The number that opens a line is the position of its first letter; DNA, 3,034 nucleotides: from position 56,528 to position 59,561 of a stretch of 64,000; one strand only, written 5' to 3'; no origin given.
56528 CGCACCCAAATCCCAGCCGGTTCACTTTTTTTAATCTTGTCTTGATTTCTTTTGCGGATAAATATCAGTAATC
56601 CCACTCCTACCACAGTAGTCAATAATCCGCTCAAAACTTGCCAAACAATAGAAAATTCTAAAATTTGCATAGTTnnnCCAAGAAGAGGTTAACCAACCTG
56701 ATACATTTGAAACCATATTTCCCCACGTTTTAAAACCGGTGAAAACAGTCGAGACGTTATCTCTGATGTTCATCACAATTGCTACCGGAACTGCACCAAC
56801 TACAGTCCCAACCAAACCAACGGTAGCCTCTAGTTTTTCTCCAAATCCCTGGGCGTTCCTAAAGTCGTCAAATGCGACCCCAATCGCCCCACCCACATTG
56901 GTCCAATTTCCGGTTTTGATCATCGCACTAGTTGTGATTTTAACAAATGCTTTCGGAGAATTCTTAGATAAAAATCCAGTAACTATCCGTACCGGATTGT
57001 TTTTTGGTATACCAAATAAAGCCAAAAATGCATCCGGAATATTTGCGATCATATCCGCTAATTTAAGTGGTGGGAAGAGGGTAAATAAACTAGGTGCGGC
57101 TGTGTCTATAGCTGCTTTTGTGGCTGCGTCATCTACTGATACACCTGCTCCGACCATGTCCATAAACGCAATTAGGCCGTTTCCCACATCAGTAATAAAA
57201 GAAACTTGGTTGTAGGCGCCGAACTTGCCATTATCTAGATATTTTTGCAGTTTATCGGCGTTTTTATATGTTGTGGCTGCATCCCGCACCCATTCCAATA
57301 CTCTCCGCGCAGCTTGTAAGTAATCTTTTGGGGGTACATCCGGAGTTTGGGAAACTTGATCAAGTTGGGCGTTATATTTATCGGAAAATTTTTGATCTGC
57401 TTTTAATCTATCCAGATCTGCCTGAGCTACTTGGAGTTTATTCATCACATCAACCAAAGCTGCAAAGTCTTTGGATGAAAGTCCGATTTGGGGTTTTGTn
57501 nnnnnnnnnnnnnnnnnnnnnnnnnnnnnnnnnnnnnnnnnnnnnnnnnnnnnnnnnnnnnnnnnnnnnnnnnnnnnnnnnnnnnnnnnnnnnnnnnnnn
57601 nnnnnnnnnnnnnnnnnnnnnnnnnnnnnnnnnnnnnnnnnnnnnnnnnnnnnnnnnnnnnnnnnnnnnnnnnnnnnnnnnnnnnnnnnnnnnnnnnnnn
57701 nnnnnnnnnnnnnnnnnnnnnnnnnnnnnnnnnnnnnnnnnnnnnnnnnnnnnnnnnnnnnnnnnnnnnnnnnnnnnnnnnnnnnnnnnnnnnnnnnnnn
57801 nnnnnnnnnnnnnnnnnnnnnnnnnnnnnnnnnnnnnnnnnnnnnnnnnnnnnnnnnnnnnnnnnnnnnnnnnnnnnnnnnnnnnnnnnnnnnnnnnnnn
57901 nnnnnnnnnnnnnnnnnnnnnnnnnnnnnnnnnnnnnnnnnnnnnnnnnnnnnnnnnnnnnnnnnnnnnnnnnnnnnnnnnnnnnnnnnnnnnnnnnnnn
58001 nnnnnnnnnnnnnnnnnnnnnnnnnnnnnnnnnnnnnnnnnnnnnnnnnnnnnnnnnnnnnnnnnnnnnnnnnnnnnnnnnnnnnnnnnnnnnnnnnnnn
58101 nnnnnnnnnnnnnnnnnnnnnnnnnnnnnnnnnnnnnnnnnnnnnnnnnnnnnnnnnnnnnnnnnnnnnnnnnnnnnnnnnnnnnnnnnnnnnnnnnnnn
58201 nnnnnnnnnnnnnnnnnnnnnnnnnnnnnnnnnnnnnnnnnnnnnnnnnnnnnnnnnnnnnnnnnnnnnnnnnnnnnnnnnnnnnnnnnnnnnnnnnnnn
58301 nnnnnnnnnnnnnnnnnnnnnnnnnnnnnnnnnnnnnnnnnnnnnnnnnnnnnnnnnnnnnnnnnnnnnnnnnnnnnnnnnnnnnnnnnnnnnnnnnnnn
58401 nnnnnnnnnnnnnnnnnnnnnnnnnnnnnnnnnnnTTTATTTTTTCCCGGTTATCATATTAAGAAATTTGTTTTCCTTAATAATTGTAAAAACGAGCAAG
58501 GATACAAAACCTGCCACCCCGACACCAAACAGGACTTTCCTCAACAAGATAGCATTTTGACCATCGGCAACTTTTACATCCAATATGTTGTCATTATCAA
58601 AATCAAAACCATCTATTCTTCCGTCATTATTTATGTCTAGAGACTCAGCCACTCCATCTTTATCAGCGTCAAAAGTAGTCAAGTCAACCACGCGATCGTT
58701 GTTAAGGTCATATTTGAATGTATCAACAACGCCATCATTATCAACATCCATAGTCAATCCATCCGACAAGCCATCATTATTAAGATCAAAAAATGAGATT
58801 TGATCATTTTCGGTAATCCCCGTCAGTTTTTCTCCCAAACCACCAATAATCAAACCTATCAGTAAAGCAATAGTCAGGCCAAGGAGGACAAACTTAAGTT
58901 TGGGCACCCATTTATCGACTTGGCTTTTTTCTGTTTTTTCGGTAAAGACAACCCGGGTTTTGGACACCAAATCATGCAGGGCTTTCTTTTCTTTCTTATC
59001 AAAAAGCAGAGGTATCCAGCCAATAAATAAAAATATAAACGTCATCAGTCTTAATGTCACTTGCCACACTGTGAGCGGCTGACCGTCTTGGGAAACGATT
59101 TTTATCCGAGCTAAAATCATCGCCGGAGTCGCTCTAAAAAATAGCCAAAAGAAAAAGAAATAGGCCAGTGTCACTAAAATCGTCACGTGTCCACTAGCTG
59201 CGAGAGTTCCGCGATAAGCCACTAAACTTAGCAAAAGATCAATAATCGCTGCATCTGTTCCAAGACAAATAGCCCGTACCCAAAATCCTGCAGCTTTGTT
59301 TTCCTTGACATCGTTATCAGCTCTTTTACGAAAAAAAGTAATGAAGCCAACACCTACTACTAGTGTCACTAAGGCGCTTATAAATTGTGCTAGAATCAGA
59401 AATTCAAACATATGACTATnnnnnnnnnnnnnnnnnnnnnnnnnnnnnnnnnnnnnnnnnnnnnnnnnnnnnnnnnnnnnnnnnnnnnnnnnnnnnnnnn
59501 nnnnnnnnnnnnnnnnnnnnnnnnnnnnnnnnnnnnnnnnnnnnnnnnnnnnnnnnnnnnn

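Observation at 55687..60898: Tandemly duplicated two-gene module pairing a Cys-rich secreted protein with an RDD-domain / Ca-binding membrane protein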

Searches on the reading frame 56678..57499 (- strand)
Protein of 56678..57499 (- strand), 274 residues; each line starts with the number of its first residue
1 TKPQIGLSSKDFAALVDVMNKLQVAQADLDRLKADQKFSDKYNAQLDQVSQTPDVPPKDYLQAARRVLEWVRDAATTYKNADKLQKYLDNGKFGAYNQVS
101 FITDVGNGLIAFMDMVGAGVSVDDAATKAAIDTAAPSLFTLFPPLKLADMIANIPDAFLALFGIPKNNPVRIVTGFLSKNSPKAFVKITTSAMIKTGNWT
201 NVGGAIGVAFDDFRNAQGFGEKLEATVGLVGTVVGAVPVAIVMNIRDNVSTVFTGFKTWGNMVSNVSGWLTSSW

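Call 28: search_protein_representatives(alignment_id=A2)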
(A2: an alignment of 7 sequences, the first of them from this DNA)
Query: 7 sequences, 279 profile positions. Proteins with E-value up to 0.001 (for the whole library): 36; up to 1e-10: 31; up to 1e-30: 28. The best 36 are listed.
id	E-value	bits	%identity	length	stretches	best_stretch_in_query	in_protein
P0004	9.3e-144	494.2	-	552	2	1-279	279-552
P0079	6.8e-130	448.7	-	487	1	1-279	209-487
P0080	1.0e-119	415.3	-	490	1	3-279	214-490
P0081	6.5e-108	376.6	-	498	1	1-277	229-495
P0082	3.1e-106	371.1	-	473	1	1-278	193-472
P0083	9.5e-100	349.8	-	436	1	5-279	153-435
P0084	1.1e-98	346.3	-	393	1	2-277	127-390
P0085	1.5e-98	345.9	-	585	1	1-278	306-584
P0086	5.9e-92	324.3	-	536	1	1-277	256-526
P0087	4.0e-85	301.9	-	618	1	1-256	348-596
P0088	1.8e-84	299.7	-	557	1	1-255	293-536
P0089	1.6e-75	270.4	-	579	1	1-278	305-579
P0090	1.0e-71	257.9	-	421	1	28-276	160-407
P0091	1.3e-67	244.4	-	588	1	3-275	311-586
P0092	3.0e-67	243.2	-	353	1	64-276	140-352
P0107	8.2e-18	81.0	-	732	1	18-270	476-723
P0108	5.6e-12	61.9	-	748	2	20-260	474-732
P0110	1.4e-07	47.5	-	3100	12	175-224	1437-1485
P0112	8.8e-05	38.3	-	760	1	31-255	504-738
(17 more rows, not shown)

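Call 32: find_related_loci(query=A2, collection=genome_contigs, flank=6000)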
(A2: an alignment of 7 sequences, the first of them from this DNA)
Query A2 (274 aa) in genome_contigs; peptide patterns used: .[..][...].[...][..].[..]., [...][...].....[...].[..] (x = any residue, [..] = any of these).
599 stretches matched a pattern (row limit reached: there are more); 2 encode a relative of the query (tblastn E <= 1e-3); 2 distinct loci.
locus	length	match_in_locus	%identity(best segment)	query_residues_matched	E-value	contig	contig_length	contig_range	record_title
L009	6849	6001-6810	63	2-271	2e-114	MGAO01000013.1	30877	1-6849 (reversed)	MAG: Candidatus Roizmanbacteria bacterium RIFCSPLOWO2_01_FULL_40_14 rifcsplowo2_01_scaffold_2066, whole genome shotgun s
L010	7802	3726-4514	44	2-266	8e-73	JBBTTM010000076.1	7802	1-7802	MAG: Patescibacteria group bacterium isolate H52-bin113_1 H52_bin113_1_000000000076, whole genome shotgun sequence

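Call 34: find_homologous_proteins(query=A2)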
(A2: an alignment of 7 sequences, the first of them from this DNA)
Query A2 (7 sequences) (274 aa, profile of the alignment): 3 proteins with E <= 0.001 among 8000 candidates.
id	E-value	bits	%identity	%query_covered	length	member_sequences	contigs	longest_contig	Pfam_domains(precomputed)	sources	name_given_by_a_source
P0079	2.1e-129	449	44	97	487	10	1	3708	-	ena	-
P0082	9.7e-106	371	41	99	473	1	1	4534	-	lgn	-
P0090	3.2e-71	258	44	89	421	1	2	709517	-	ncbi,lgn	-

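Call 37: search_solved_structures(query=A2, max_evalue=10)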
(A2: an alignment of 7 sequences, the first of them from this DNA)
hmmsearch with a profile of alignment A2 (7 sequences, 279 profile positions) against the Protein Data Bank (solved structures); distinct sequences matched with E-value up to 10: 6.
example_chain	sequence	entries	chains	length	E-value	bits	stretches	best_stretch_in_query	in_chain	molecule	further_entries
5f5p_C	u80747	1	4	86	0.15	14.5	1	38-92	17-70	Rho-associated protein kinase 1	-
3iv1_A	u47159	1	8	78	0.41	13.1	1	16-71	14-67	Tumor susceptibility gene 101 protein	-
6fu9_A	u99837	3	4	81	0.44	13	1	233-273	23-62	NBS-LRR class disease resistance protein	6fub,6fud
4l2w_C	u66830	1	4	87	0.5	12.8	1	38-88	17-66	Rho-associated protein kinase 1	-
8fnn_A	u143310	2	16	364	1.3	11.4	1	42-121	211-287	Lamina-associated polypeptide 2, isoform alpha,Integrase chimera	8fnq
8fnp_A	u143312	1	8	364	1.4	11.3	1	42-121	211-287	Lamina-associated polypeptide 2, isoform alpha,Integrase chimera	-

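Call 38: search_protein_families(library=pfam, alignment_id=A3, max_evalue=0.1)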
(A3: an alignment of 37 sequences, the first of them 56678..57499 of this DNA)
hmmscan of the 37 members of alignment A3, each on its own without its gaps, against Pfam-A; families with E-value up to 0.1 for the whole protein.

A. member 1, window:56678-57499:- (274 aa): 1 family
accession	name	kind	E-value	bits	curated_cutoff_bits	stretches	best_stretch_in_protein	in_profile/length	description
PF19934.4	DUF6397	-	0.032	14.2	25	0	21-51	32-62/243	Family of unknown function (DUF6397)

B. families by the number of members that match (of 37 scanned): 20 families
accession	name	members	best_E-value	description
PF16841.11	CBM60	2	0.035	Ca-dependent carbohydrate-binding module xylan-binding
PF14658.12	EF-hand_9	2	0.049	EF-hand domain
PF03961.19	FapA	2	0.058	Flagellar Assembly Protein A beta solenoid domain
PF12325.13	TMF_TATA_bd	1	0.0026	TATA element modulatory factor 1 TATA binding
PF11299.13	DUF3100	1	0.0028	Protein of unknown function (DUF3100)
PF03575.23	Peptidase_S51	1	0.0031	Peptidase family S51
PF07373.16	CAMP_factor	1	0.0048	CAMP factor (Cfa)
PF10496.14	Syntaxin-18_N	1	0.015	SNARE-complex protein Syntaxin-18 N-terminus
PF20237.3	DUF6594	1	0.017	Family of unknown function (DUF6594)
PF15035.11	Rootletin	1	0.022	Ciliary rootlet component, centrosome cohesion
PF08775.15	ParB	1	0.024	ParB family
PF19934.4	DUF6397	1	0.032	Family of unknown function (DUF6397)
PF12544.13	LAM_C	1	0.04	Lysine-2,3-aminomutase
PF21097.3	SR_plectin_7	1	0.063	Spectrin repeat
PF22516.1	PreP_C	1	0.065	PreP C-terminal domain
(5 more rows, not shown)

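Call 41: predict_structure(alignment_id=A3)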
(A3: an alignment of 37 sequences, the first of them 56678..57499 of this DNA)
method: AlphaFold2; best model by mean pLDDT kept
length: 274 residues; sequences in the alignment: 37
mean_pLDDT: 67.2   pTM: 0.54
mean pLDDT of the five models: 67.2, 64.0, 59.6, 57.8, 52.4
residues with pLDDT >= 90: 0; 70-90: 136; 50-70: 97; < 50: 41
segments of 3 or more residues with pLDDT < 50: 1-9, 249-274
pLDDT, mean of each block of 10 residues (from residue 1): 43 55 58 63 60 53 65 72 75 69 72 79 80 82 80 81 81 81 83 77 68 76 68 66 57 40 38 41
secondary structure, 60 per line:
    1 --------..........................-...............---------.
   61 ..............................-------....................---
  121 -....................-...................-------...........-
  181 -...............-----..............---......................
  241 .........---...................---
elements in order: H9-34 H36-50 H60-90 H98-117 H122-141 H143-161 H169-179 H182-196 H202-215 H219-249 H253-271

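Call 46: find_encoding_contigs(protein=P0107, flank=6000, max_places=2)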
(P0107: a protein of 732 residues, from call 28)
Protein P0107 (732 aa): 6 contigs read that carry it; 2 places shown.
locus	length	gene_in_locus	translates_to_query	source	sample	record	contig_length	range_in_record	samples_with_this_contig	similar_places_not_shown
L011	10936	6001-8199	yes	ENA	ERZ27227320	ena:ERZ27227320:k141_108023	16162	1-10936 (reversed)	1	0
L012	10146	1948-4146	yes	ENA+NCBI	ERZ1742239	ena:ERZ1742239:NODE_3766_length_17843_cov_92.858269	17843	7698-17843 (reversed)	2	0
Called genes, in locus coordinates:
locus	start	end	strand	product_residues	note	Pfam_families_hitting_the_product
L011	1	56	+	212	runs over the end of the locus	PF07853:DUF1648, PF13630:SdpI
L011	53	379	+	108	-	-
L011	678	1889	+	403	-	-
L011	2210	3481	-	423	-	-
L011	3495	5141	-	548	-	PF13529:Peptidase_C39_2 (weak)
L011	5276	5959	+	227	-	-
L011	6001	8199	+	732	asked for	-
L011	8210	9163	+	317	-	PF06271:RDD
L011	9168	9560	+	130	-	PF01252:Peptidase_A8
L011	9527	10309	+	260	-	PF01790:LGT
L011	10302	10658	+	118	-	-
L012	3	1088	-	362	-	?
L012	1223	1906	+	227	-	-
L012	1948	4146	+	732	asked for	-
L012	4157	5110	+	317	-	PF06271:RDD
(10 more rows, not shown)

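Call 62: fold_search(model_id=the predicted structure, library=viral)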
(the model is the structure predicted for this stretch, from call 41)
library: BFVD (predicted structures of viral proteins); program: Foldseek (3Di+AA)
matches with E <= 10: 212; with E <= 0.001: 0
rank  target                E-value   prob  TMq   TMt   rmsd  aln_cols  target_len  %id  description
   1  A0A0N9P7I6            2.6e-01  0.25  0.17  0.21  21.2       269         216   15  (no name in the UniProt tables at hand)
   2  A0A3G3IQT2            3.8e-01  0.13  0.14  0.10  26.1       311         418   13  (no name in the UniProt tables at hand)
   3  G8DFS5                4.8e-01  0.30  0.22  0.28  11.2       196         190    7  (no name in the UniProt tables at hand)
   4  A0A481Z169            5.2e-01  0.23  0.16  0.20  18.0       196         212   13  Uncharacterized protein [Mimivirus LCMiAC02]
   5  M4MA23                5.5e-01  0.13  0.15  0.07  27.3       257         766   16  (no name in the UniProt tables at hand)
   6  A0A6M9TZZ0            5.8e-01  0.20  0.17  0.17  34.6       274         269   11  Uncharacterized protein [Drosophila-associated filamentous virus]
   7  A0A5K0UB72            5.8e-01  0.10  0.14  0.09  36.7       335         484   11  Uncharacterized protein [Yasminevirus sp. GU-2018]
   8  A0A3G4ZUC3            8.0e-01  0.20  0.16  0.18  18.0       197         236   11  BTB domain-containing protein [Edafosvirus sp.]
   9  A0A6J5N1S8            9.2e-01  0.13  0.12  0.23  14.3       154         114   16  Phage holin [uncultured Caudovirales phage]
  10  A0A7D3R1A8            9.2e-01  0.13  0.13  0.20  18.8       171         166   12  Uncharacterized protein [Fadolivirus FV1/VV64]
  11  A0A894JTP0            9.6e-01  0.08  0.14  0.11  23.4       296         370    9  (no name in the UniProt tables at hand)
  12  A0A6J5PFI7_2          1.1e+00  0.06  0.11  0.04  49.7       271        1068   16  Large polyvalent protein associated domain-containing protein [uncultured Caudovirales phage]
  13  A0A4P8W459            1.2e+00  0.13  0.18  0.14  25.3       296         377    9  (no name in the UniProt tables at hand)
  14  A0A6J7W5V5            1.3e+00  0.14  0.22  0.14  21.3       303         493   12  Uncharacterized protein [uncultured Caudovirales phage]
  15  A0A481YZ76            1.4e+00  0.07  0.15  0.11  28.2       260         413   11  Uncharacterized protein [Mimivirus LCMiAC01]
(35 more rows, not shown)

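Call 81: find_encoding_contigs(protein=P0090, flank=6000, max_places=2)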
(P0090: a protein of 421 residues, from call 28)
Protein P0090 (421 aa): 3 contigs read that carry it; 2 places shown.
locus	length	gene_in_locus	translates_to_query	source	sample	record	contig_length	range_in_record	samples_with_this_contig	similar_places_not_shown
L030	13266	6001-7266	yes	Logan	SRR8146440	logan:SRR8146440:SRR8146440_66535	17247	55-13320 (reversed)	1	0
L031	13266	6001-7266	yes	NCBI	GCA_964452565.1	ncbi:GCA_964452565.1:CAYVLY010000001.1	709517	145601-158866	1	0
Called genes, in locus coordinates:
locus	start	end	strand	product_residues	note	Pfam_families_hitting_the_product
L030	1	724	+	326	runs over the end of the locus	PF01699:Na_Ca_ex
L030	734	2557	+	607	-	PF01807:Zn_ribbon_DnaG, PF08275:DNAG_N, PF01751:Toprim, PF13155:Toprim_2, PF13662:Toprim_4, PF10410:DnaB_bind (faint)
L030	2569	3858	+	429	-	PF00140:Sigma70_r1_2, PF04542:Sigma70_r2, PF04539:Sigma70_r3, PF04545:Sigma70_r4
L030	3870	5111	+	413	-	-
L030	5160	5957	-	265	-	PF01790:LGT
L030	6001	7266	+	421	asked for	-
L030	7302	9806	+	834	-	-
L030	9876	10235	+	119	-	-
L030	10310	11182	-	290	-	-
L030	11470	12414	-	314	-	PF01699:Na_Ca_ex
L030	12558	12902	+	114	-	PF01541:GIY-YIG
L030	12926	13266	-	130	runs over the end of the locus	?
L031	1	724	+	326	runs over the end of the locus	PF01699:Na_Ca_ex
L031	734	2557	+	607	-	PF01807:Zn_ribbon_DnaG, PF08275:DNAG_N, PF01751:Toprim, PF13155:Toprim_2, PF13662:Toprim_4, PF10410:DnaB_bind (faint)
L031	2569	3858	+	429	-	PF00140:Sigma70_r1_2, PF04542:Sigma70_r2, PF04539:Sigma70_r3, PF04545:Sigma70_r4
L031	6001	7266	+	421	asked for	-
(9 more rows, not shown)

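Call 82: find_encoding_contigs(protein=P0112, flank=6000, max_places=2)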
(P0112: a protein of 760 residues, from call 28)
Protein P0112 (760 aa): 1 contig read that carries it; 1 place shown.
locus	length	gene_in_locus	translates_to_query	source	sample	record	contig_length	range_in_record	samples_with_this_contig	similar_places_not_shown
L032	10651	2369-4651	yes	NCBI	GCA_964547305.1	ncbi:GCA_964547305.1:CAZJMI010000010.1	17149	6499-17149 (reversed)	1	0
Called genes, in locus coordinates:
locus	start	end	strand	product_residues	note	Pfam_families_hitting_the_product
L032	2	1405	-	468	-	?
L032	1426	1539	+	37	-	-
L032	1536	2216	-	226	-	PF01712:dNK, PF13238:AAA_18 (weak), PF02223:Thymidylate_kin (weak)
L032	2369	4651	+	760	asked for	-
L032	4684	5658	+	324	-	PF06271:RDD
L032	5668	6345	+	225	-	-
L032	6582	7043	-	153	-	PF27226:AF_1845 (weak)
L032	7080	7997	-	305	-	PF18075:FtsX_ECD, PF02687:FtsX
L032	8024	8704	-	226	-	PF02463:SMC_N (weak), PF00005:ABC_tran, PF13304:AAA_21 (faint)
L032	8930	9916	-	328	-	PF13624:SurA_N_3, PF13623:SurA_N_2, PF09312:SurA_N (weak), PF13145:Rotamase_2, PF13616:Rotamase_3, PF00639:Rotamase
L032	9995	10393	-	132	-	PF04977:DivIC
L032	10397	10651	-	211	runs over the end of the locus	-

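Call 91: list_cluster_members(proteins=[P0107, P0112, P0090, P0075, P0066, P0067, P0057, P0055, P0053, P0108])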
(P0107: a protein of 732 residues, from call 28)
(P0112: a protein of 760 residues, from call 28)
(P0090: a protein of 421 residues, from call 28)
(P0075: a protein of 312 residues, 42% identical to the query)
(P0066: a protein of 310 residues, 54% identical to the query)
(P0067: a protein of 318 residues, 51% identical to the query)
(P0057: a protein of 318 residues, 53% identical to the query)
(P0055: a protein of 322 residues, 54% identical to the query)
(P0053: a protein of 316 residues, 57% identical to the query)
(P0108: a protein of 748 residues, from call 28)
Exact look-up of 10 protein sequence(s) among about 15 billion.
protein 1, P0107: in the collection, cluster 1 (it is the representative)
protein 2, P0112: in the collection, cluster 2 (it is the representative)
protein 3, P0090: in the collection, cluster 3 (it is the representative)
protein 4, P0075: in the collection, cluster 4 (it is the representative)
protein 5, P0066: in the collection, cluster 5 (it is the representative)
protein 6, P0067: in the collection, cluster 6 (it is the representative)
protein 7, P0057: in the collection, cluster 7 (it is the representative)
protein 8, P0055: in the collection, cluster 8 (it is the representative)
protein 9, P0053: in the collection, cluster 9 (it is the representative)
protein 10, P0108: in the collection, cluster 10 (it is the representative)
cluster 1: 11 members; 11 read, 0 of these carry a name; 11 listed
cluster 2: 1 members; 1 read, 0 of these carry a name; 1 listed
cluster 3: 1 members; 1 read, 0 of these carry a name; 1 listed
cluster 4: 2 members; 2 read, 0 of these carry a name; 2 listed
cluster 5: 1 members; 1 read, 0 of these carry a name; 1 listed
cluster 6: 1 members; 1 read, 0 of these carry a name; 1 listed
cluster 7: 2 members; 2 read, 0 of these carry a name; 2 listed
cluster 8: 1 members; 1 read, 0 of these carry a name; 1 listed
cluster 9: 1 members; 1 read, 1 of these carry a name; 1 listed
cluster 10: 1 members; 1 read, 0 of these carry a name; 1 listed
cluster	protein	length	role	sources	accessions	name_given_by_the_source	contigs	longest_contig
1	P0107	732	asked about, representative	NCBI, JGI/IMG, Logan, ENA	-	-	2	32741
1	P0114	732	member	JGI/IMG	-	-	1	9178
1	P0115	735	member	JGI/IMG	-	-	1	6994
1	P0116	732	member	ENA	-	-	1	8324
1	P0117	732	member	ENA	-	-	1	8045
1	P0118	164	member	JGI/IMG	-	-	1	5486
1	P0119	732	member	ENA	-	-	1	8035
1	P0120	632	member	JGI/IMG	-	-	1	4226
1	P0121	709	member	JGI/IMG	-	-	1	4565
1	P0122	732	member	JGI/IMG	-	-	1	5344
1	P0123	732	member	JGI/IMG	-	-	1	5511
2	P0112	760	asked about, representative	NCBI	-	-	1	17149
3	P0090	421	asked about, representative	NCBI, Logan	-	-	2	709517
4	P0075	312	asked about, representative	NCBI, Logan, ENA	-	-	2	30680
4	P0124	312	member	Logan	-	-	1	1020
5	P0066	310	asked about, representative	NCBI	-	-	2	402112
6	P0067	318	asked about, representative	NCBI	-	-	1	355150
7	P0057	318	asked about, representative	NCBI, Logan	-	-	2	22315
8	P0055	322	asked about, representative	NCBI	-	-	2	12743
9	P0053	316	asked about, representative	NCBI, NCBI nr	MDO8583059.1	MAG: RDD family protein [bacterium] | RDD family protein [bacterium]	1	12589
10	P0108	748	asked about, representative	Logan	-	-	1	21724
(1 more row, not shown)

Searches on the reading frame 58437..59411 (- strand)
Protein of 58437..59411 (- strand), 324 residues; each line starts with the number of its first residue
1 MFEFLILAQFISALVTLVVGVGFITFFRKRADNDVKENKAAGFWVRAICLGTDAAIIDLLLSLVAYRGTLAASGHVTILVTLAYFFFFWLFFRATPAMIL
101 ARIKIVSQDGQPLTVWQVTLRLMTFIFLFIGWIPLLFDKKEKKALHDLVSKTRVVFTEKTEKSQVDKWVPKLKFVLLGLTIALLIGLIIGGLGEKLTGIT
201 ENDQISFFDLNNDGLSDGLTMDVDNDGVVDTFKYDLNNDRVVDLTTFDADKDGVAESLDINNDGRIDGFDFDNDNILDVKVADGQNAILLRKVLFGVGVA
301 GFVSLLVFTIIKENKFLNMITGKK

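Call 5: search_protein_families(library=pfam, proteins=[window:58437-59411:-], max_evalue=1)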
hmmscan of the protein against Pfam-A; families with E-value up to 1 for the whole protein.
window:58437-59411:- (324 aa): 3 families
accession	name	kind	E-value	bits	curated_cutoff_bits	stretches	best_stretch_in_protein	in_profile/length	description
PF06271.18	RDD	-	2.6e-11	44.4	24.1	1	41-150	2-136/137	RDD family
PF20615.3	DUF6802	-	0.18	12.3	27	0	219-273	32-84/102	Family of unknown function (DUF6802)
PF24267.1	HVO_1552_C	-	0.62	10.7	27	1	289-313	14-38/98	HVO_1552, C-terminal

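Call 9: search_protein_families(library=ncbifam, proteins=[window:58437-59411:-], max_evalue=1)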
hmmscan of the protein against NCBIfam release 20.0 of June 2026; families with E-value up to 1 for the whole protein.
window:58437-59411:- (324 aa): 1 family
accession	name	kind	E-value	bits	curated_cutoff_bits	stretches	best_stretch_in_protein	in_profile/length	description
NF053691.1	BamM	equivalog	0.2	10.6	315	1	206-269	224-285/376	BamM family beta-barrel-assembly machinery protein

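Call 68: search_protein_families(library=padloc, proteins=[window:58437-59411:-], max_evalue=0.1)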
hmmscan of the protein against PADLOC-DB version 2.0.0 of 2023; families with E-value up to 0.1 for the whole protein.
window:58437-59411:- (324 aa): 1 family
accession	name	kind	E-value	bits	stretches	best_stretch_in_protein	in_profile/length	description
PDLC04051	PD-T4-6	-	0.04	10.8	1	76-155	386-471/476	-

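Call 69: search_protein_families(library=phrogs, proteins=[window:58437-59411:-], max_evalue=0.1)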
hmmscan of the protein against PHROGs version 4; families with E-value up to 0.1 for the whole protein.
window:58437-59411:- (324 aa): 0 families

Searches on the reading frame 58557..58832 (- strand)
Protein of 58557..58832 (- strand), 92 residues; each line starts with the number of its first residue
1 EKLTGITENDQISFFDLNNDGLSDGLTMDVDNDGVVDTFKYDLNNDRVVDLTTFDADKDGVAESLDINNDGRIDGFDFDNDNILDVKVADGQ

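Call 66: search_protein_families(library=pfam, proteins=[window:58557-58832:-], max_evalue=10)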
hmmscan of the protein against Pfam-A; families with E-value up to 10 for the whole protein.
seq(92 aa): 7 families
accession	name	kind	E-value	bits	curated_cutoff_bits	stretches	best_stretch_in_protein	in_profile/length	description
PF20615.3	DUF6802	-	0.048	14.1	27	1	26-80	32-84/102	Family of unknown function (DUF6802)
PF00404.24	Dockerin_1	-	0.13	12.9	22.9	2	64-78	35-49/57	Dockerin type I domain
PF15283.12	DUF4595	-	0.18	12.2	34.2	1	6-68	45-106/202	Domain of unknown function (DUF4595) with porin-like fold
PF00036.39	EF-hand_1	-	0.83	9.8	25.4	1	28-37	9-18/29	EF hand domain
PF13202.12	EF-hand_5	-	1.1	9.3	25.9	3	10-21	3-14/25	EF hand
PF13517.12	FG-GAP_3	-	2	9.5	26.9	1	9-24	43-58/61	FG-GAP-like repeat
PF23743.1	Beta-prop_BBS7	-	2.7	7.7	27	1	45-82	218-255/299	BBS7 beta-propeller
